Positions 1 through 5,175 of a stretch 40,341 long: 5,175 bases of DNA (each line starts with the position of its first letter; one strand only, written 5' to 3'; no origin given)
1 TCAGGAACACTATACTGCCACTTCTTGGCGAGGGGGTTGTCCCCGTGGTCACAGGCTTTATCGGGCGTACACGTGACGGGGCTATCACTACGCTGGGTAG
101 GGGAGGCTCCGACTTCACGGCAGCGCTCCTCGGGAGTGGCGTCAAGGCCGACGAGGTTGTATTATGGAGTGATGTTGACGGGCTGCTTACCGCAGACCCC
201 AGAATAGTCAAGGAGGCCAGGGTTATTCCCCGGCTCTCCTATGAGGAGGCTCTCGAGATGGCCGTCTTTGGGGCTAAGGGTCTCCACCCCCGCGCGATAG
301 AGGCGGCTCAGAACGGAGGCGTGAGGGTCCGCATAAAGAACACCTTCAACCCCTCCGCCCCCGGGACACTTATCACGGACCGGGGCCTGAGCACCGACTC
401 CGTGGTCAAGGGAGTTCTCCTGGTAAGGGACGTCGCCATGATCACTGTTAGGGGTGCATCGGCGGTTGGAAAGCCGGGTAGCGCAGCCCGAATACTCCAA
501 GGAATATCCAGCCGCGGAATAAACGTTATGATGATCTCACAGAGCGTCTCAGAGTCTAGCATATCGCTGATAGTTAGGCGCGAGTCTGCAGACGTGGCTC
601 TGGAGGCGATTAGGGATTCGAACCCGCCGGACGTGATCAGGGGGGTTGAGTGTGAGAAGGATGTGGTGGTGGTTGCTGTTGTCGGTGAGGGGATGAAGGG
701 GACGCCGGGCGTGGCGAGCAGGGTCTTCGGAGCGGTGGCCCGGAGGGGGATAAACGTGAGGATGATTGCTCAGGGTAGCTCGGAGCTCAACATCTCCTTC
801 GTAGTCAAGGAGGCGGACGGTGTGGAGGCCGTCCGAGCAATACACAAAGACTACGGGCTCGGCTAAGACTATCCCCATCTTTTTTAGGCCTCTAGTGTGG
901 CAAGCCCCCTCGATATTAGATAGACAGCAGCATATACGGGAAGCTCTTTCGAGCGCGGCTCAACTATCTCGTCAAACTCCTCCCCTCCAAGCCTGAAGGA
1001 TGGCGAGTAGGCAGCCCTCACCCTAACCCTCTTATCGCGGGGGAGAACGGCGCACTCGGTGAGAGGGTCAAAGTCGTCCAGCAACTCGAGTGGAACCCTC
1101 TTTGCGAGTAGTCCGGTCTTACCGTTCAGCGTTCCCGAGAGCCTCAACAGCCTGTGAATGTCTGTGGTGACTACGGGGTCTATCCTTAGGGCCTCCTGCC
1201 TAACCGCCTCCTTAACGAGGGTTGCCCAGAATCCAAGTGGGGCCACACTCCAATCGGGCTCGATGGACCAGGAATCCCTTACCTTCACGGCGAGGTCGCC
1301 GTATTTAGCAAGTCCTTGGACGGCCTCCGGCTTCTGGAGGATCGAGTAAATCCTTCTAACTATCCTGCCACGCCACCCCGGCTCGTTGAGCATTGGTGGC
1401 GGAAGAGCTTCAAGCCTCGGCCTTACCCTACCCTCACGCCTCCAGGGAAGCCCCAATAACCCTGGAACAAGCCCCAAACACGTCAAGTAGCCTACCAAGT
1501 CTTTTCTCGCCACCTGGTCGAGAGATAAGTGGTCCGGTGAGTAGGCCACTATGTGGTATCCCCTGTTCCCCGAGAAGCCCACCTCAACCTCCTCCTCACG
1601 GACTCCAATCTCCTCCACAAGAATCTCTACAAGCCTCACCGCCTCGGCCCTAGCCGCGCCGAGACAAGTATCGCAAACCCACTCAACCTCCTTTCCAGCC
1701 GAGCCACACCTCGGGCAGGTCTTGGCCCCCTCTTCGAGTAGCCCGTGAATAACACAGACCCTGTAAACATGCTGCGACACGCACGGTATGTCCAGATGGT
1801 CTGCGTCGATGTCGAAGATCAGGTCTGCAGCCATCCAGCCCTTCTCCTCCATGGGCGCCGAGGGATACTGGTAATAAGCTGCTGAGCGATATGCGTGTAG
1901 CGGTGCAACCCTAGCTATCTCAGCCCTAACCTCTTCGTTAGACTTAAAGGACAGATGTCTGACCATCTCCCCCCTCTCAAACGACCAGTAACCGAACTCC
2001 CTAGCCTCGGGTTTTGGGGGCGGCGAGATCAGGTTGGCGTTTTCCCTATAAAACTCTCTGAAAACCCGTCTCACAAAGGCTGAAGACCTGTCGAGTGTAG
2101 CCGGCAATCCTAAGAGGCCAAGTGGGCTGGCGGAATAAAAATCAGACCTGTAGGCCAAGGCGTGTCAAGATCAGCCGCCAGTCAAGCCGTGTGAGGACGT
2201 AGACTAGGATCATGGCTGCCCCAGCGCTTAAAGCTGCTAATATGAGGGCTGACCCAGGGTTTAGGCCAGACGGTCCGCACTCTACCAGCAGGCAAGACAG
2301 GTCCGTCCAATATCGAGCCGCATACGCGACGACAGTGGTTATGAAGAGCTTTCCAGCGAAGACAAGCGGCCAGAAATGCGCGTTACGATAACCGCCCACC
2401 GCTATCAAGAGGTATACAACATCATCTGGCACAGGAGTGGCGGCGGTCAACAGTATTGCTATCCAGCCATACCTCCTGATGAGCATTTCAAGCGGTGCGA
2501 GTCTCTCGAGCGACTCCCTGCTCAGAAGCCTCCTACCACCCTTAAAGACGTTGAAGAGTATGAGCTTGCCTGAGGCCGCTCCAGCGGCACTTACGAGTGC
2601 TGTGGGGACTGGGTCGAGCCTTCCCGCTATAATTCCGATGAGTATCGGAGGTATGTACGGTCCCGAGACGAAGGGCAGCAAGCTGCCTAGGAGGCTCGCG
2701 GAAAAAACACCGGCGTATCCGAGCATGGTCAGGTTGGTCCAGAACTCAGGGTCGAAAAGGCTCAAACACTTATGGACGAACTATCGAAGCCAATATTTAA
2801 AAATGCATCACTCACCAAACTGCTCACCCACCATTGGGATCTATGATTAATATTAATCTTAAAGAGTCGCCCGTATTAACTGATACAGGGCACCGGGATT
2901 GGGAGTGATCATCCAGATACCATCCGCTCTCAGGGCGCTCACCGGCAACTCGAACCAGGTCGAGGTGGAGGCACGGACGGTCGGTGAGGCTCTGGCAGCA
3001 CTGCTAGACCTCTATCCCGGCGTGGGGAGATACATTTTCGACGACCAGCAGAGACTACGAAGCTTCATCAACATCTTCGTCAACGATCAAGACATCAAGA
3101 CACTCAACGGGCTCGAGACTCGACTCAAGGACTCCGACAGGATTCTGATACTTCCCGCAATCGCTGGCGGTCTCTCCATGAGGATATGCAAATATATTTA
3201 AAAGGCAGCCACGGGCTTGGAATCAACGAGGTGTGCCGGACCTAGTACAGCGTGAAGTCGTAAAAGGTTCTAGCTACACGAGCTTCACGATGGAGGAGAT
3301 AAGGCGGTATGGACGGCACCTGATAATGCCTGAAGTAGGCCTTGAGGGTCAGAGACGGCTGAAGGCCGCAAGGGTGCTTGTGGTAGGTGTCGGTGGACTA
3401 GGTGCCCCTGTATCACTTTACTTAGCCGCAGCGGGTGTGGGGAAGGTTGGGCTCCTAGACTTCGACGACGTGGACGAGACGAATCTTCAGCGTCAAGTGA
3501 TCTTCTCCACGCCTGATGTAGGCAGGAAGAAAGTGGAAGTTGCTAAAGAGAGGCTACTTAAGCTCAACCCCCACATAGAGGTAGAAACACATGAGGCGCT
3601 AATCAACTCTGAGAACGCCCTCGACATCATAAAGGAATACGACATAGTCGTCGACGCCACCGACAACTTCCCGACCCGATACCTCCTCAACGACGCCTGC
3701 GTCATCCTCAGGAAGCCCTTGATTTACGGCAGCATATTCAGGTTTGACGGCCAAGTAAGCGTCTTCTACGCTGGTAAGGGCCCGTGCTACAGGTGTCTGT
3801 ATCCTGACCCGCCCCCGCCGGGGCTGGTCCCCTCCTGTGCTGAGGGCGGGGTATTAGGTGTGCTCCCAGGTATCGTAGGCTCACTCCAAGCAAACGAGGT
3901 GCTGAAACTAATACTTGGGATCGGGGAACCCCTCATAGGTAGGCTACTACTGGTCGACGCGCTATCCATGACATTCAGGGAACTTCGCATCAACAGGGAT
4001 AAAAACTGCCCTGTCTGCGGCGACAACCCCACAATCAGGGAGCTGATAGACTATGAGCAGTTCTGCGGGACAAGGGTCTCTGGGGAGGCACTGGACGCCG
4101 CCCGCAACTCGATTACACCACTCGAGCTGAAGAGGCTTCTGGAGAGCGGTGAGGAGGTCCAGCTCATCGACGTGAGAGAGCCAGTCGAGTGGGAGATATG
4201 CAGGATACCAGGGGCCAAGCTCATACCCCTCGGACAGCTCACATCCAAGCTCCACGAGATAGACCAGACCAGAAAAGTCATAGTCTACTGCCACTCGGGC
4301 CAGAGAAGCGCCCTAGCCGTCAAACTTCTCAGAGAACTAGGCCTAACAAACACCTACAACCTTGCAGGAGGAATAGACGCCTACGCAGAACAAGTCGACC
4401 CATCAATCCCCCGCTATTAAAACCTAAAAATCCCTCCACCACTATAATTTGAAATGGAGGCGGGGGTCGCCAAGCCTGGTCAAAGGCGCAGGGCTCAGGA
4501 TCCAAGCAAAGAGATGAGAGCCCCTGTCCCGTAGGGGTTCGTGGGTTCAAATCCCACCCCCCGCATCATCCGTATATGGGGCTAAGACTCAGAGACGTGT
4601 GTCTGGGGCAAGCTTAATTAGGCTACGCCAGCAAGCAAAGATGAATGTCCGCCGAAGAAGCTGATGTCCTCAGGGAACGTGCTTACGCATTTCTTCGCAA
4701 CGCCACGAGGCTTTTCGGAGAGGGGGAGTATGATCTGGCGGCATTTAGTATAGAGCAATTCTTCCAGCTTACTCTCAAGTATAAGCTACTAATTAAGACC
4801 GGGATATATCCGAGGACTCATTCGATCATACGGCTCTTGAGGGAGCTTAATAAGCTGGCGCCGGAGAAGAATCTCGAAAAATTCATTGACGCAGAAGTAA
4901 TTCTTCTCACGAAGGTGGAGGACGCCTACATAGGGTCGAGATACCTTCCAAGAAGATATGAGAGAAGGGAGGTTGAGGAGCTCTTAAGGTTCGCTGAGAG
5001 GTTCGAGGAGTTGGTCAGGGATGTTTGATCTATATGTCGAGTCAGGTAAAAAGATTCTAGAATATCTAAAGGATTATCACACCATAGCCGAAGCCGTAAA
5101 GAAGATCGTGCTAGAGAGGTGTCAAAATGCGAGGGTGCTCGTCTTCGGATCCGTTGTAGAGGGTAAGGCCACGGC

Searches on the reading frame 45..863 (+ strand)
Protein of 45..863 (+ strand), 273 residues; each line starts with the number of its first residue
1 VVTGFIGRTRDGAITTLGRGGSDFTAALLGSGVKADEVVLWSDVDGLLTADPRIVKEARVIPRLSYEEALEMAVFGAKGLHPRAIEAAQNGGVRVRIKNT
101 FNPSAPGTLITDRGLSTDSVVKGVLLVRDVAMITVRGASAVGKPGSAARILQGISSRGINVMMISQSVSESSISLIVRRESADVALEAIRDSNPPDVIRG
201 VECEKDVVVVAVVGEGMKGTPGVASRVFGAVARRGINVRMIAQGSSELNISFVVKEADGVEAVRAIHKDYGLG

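Call 60: search_protein_families(library=pfam, proteins=[window:45-863:+])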
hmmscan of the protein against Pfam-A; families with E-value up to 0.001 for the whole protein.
window:45-863:+ (273 aa): 5 families
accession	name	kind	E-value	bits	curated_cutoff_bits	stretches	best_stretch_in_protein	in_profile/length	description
PF22468.2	ACT_9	-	5.8e-42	141.7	27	2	210-269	1-60/61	ACT domain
PF00696.33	AA_kinase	-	8.8e-31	107.9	24.9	1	2-99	136-234/234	Amino acid kinase family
PF13840.12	ACT_7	-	1.4e-20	73.3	27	2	203-268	2-65/65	ACT domain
PF01842.31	ACT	-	1.8e-20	72.7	27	2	217-264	7-59/66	ACT domain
PF22629.2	ACT_AHAS_ss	-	5e-06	27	27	1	220-264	8-53/67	AHAS small subunit-like ACT domain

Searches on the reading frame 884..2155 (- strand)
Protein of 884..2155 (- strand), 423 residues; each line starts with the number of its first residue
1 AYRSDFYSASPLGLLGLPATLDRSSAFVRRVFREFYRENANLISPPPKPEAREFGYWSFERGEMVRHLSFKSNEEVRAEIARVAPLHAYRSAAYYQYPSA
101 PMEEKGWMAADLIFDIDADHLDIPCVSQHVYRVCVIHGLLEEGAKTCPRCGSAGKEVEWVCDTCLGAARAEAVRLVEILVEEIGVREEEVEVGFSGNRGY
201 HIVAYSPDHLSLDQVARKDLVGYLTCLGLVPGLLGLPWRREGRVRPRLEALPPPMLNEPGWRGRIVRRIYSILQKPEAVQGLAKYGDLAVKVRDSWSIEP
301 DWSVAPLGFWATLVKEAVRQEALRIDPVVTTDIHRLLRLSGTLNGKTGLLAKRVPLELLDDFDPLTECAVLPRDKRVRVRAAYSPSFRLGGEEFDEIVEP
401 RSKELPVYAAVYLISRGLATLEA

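Call 59: search_protein_families(library=pfam, proteins=[window:884-2155:-])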
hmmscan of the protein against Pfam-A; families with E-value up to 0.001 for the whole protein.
window:884-2155:- (423 aa): 1 family
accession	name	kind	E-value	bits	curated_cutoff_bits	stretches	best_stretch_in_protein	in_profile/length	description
PF01896.25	DNA_primase_S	-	1.7e-10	41.9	26.8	1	170-353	25-160/163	DNA primase small subunit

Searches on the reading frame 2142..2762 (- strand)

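Call 60: search_protein_families(library=pfam, proteins=[window:2142-2762:-])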
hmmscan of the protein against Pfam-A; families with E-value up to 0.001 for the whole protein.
window:2142-2762:- (206 aa): 1 family
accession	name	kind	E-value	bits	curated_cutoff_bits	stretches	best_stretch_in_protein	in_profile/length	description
PF09335.16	VTT_dom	-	2.5e-12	47.8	33.9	1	43-148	7-120/123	VTT domain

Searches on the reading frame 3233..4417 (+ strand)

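Call 59: search_protein_families(library=pfam, proteins=[window:3233-4417:+])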
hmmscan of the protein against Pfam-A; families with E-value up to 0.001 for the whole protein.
window:3233-4417:+ (395 aa): 2 families
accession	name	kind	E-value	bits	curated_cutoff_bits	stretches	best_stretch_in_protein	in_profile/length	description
PF00899.27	ThiF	-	5.9e-87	291.2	28.1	1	26-261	1-238/238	ThiF family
PF00581.25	Rhodanese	-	4.2e-21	75.7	22.2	1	295-386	1-101/102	Rhodanese-like domain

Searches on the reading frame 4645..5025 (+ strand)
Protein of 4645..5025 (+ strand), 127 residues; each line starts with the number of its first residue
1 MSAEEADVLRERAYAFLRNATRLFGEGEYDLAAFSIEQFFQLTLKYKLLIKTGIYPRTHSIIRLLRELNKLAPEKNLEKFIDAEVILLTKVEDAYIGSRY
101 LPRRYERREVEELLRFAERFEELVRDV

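Call 59: search_protein_families(library=pfam, proteins=[window:4645-5025:+])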
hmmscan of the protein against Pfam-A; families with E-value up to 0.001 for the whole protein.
window:4645-5025:+ (127 aa): 1 family
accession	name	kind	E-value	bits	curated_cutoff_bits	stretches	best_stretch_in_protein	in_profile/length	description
PF05168.19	HEPN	-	4.6e-26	91.7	22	1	8-126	3-116/117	HEPN domain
